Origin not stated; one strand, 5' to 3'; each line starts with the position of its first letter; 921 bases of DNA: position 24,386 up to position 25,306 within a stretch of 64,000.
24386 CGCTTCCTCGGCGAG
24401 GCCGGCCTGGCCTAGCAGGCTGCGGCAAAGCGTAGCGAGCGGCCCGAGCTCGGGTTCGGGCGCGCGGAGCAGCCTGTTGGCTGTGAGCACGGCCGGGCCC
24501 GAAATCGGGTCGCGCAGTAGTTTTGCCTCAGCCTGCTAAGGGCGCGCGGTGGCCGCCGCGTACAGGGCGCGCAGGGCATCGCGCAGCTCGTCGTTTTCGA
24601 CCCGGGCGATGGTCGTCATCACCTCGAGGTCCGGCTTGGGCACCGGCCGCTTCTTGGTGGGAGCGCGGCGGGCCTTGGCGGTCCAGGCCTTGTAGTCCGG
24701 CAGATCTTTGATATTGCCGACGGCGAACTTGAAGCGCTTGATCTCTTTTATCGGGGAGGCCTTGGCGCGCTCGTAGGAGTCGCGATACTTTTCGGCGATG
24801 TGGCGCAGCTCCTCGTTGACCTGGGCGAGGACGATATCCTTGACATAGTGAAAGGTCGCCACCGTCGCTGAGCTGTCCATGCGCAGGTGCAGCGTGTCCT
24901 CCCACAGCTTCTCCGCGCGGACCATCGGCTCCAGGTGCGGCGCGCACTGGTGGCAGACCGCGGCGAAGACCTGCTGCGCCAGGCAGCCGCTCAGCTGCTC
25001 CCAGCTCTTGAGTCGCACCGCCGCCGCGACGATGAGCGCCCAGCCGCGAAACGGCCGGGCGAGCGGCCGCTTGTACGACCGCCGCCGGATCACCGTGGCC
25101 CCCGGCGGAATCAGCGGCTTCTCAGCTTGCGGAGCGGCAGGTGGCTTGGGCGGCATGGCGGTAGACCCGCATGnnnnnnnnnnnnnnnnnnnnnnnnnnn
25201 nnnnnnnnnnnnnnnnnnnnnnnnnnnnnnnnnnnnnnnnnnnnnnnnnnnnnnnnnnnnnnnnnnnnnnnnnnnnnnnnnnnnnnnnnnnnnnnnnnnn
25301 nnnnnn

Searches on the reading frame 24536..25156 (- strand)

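Call 94: search_protein_families(library=pfam, proteins=[window:24536-25156:-], max_evalue=0.01)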
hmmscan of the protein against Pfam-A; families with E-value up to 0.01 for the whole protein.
window:24536-25156:- (206 aa): 1 family
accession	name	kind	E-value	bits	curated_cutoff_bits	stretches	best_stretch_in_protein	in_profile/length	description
PF05258.17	DciA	-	0.01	16.5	24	0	73-118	35-80/89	Dna[CI] antecedent, DciA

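Call 97: search_protein_families(library=padloc, proteins=[window:24536-25156:-], max_evalue=0.001)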
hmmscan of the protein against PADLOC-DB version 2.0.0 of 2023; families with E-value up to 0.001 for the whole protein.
window:24536-25156:- (206 aa): 0 families
